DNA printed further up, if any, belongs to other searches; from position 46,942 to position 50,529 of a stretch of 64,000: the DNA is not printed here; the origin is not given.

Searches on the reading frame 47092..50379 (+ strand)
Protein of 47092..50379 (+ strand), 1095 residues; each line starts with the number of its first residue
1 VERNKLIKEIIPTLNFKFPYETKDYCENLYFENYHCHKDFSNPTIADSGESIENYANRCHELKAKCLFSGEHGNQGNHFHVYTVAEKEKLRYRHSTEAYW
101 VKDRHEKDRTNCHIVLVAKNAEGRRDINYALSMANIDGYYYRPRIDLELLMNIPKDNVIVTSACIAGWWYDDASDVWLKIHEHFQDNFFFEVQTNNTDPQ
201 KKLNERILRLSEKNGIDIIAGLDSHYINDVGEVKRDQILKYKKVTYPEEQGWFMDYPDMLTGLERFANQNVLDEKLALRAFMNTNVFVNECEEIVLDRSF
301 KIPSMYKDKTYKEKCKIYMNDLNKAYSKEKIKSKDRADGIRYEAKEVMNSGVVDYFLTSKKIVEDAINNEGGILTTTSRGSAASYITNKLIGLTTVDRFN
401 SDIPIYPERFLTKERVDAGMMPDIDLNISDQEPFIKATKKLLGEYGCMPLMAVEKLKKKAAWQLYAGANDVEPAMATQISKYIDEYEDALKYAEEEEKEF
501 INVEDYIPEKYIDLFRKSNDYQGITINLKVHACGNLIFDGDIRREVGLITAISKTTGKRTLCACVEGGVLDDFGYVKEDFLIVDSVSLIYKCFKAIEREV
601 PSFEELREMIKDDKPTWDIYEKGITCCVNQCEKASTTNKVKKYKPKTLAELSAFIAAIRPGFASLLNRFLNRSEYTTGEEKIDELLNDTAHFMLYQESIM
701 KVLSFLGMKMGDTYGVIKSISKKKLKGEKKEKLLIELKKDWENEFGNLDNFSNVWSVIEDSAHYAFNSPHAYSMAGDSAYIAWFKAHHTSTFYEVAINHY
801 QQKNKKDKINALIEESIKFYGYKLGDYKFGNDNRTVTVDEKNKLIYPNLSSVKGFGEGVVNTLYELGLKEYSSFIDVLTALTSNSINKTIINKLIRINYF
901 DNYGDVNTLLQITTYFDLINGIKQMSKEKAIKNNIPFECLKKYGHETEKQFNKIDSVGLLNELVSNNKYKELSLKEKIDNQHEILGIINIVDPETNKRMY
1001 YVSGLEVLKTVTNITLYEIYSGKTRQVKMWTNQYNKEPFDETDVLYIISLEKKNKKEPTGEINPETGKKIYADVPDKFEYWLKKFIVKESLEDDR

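Call 74: search_protein_families(library=pfam, proteins=[window:47092-50379:+], max_evalue=0.001)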
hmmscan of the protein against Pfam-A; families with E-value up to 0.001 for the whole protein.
window:47092-50379:+ (1095 aa): 4 families
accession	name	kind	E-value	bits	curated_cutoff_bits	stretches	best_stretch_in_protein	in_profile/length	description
PF07733.18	DNA_pol3_alpha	-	2.7e-27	96.4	23.9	1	318-581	7-259/260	Bacterial DNA polymerase III alpha NTPase domain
PF17657.6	DNA_pol3_finger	-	6.6e-18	65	22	1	588-731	4-154/166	Bacterial DNA polymerase III alpha subunit finger domain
PF02811.25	PHP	-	6.4e-15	56.3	26.4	1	34-195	2-164/164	PHP domain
PF14579.12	HHH_6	-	2.7e-06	28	25.6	1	836-904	16-84/90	Helix-hairpin-helix motif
